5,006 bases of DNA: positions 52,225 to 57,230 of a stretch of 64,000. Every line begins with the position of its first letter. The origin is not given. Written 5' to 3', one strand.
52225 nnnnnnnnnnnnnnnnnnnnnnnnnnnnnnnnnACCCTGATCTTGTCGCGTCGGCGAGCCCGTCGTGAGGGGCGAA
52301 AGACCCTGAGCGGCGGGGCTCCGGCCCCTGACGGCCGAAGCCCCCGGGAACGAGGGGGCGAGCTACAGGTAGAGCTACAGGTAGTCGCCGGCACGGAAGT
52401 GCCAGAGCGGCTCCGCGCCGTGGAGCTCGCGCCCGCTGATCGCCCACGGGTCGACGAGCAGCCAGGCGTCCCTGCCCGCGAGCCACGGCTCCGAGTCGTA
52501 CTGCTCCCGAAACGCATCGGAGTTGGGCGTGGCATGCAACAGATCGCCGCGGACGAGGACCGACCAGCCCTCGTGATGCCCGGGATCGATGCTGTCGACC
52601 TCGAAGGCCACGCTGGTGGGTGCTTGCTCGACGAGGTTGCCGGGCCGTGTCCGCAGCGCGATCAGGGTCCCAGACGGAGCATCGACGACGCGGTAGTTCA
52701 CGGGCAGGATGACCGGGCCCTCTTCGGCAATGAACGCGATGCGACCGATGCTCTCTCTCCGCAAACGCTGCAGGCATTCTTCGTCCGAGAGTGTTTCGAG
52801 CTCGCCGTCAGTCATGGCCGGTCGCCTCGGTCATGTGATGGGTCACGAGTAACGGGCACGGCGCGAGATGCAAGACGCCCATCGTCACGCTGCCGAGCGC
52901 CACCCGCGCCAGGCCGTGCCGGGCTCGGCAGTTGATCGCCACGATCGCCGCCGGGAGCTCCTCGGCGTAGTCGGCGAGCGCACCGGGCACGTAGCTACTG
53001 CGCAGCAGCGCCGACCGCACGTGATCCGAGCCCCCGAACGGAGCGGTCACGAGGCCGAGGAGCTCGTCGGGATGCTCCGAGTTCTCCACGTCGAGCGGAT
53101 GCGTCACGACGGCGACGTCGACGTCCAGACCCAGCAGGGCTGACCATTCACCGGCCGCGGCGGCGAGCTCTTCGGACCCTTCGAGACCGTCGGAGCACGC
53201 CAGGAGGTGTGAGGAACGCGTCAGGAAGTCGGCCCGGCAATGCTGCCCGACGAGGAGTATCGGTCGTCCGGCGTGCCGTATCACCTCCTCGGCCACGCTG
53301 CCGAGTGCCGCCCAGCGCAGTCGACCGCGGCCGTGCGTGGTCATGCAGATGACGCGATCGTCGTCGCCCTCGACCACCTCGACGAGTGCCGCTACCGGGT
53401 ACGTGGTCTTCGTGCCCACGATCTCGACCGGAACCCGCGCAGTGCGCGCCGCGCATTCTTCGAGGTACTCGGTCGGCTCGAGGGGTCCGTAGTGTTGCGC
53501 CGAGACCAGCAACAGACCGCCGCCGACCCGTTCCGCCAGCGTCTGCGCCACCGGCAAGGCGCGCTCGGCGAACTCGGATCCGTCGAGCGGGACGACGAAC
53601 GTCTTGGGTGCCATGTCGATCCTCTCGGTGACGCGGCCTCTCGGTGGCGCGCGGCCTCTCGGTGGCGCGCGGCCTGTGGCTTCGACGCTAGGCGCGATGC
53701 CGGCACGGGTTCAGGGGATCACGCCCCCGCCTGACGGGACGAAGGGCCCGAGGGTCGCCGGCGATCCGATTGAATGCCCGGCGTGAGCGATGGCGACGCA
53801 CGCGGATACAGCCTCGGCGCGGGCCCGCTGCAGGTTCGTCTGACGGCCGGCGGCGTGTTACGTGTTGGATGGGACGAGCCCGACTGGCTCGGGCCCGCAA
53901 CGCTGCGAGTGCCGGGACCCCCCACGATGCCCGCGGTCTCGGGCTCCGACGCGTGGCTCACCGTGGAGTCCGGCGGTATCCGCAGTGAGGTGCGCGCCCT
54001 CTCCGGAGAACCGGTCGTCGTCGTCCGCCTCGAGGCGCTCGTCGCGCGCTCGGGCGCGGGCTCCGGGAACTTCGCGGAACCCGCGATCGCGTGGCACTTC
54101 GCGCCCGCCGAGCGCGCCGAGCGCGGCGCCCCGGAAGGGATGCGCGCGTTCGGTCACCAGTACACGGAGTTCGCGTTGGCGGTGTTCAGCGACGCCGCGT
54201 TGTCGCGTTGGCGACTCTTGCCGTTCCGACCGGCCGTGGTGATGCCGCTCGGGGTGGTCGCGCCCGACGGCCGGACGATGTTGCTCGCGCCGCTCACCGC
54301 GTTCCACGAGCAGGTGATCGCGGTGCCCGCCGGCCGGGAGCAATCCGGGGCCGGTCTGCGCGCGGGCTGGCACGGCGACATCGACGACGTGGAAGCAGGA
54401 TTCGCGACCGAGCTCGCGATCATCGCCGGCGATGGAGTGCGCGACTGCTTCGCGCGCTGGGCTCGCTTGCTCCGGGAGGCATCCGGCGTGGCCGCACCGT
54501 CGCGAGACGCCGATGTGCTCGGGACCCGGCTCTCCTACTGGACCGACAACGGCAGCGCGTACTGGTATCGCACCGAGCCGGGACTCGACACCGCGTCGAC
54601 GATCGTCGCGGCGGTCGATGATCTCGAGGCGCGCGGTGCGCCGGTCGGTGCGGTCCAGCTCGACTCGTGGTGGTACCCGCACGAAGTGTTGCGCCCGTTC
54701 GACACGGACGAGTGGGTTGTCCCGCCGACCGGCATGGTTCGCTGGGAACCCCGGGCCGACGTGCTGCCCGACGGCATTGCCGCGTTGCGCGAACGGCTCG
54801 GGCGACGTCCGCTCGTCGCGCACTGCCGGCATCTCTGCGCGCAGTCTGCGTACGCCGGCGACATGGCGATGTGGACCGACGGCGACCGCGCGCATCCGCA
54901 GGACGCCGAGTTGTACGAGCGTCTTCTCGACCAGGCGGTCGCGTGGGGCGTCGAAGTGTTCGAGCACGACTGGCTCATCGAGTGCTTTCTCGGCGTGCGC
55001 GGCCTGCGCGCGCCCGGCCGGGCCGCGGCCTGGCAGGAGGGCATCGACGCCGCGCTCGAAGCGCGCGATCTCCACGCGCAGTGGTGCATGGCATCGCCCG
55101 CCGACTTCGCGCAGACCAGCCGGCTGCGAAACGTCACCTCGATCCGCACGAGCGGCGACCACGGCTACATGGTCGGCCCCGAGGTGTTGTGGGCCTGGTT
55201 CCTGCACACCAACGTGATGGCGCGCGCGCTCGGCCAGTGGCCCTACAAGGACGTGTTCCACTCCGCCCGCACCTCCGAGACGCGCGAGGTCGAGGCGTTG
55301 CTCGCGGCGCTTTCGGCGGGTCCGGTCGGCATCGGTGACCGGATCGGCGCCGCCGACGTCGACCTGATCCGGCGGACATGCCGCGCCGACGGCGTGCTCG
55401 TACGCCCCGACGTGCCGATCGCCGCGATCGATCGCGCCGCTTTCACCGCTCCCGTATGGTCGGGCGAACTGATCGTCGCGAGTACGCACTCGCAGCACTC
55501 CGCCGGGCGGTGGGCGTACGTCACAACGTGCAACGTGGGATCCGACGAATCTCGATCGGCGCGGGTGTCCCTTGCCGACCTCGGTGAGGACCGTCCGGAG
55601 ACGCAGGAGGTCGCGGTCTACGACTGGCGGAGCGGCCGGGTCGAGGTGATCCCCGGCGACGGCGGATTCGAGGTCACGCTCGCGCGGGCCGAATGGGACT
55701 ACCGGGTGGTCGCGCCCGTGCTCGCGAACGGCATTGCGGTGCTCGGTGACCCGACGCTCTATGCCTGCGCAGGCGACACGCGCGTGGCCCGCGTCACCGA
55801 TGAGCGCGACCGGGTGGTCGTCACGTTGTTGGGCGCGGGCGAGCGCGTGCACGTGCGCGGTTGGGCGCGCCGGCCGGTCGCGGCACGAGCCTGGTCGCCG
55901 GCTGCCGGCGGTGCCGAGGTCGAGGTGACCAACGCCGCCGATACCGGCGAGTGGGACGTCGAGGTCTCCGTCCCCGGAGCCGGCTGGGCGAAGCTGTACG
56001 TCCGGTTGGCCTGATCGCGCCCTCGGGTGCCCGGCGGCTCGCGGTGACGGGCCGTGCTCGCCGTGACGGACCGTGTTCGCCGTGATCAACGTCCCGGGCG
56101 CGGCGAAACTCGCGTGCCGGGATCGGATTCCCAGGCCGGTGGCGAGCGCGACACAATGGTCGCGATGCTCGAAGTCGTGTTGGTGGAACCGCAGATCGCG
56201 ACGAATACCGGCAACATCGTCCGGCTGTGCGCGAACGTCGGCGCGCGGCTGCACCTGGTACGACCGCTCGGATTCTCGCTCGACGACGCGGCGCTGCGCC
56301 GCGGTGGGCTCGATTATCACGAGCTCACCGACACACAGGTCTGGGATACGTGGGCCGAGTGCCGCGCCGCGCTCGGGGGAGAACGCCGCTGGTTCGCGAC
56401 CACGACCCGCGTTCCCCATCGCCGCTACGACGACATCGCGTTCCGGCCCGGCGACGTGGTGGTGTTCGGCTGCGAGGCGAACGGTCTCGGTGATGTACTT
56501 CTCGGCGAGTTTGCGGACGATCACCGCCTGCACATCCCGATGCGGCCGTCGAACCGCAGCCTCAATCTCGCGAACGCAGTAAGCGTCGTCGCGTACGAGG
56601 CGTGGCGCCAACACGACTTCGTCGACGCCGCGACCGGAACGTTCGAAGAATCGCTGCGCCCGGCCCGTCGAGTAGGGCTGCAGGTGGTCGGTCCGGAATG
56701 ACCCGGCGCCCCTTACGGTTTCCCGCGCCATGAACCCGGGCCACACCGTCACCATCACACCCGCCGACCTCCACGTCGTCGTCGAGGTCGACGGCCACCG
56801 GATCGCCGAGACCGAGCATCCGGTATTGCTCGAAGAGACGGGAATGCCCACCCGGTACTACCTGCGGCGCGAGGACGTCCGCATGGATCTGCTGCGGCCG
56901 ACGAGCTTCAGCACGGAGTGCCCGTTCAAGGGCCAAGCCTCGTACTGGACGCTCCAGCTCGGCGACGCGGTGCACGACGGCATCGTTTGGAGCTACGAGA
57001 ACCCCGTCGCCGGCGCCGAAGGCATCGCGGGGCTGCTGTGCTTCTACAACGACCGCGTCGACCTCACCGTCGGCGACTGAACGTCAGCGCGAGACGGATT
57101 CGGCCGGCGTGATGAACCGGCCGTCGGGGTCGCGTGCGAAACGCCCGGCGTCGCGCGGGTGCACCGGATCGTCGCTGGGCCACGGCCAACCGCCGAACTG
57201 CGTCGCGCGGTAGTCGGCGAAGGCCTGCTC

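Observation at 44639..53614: DevR/DosR-centred dormancy island with four PPOX paralogues and an uncoupled PAS kinase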

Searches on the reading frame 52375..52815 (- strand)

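Call 7: search_protein_families(library=pfam, proteins=[window:52375-52815:-])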
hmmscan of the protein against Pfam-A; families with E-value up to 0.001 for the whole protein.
window:52375-52815:- (146 aa): 1 family
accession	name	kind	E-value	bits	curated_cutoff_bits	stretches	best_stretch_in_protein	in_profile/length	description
PF12900.13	Pyridox_ox_2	-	1.9e-17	64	27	1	10-129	1-139/140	Pyridoxamine 5'-phosphate oxidase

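Call 39: search_protein_families(library=ncbifam, proteins=[window:52375-52815:-], max_evalue=0.001)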
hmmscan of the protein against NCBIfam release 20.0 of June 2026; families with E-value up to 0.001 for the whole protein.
window:52375-52815:- (146 aa): 0 families

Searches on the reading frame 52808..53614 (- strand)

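Call 7: search_protein_families(library=pfam, proteins=[window:52808-53614:-])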
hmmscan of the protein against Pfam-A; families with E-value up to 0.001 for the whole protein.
window:52808-53614:- (268 aa): 1 family
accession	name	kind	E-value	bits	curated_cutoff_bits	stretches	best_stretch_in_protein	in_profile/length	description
PF00582.32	Usp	-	1.5e-23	84.3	24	2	4-122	3-140/141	Universal stress protein family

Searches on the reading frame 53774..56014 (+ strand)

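Call 7: search_protein_families(library=pfam, proteins=[window:53774-56014:+])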
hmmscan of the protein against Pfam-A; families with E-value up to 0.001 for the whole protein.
window:53774-56014:+ (746 aa): 1 family
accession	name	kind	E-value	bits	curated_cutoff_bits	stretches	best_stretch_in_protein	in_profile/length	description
PF05691.18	Raffinose_syn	-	1.9e-05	23.2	20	1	487-567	488-568/750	Raffinose synthase or seed imbibition protein Sip1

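Call 39: search_protein_families(library=ncbifam, proteins=[window:53774-56014:+], max_evalue=0.001)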
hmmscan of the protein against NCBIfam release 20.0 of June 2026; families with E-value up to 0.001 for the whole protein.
window:53774-56014:+ (746 aa): 0 families

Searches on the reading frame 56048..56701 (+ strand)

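Call 7: search_protein_families(library=pfam, proteins=[window:56048-56701:+])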
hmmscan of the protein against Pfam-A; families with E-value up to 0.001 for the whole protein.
window:56048-56701:+ (217 aa): 1 family
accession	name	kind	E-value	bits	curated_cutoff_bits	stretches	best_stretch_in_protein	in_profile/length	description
PF00588.24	SpoU_methylase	-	2.1e-28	99.6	29.7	1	41-183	2-142/142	SpoU rRNA Methylase family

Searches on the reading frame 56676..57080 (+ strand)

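Call 7: search_protein_families(library=pfam, proteins=[window:56676-57080:+])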
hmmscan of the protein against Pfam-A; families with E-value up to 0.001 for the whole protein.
window:56676-57080:+ (134 aa): 1 family
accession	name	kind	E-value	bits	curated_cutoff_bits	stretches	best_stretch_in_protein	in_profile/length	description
PF04248.19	NTP_transf_9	-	1.3e-31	108.7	22.1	1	34-126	1-93/93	Domain of unknown function (DUF427)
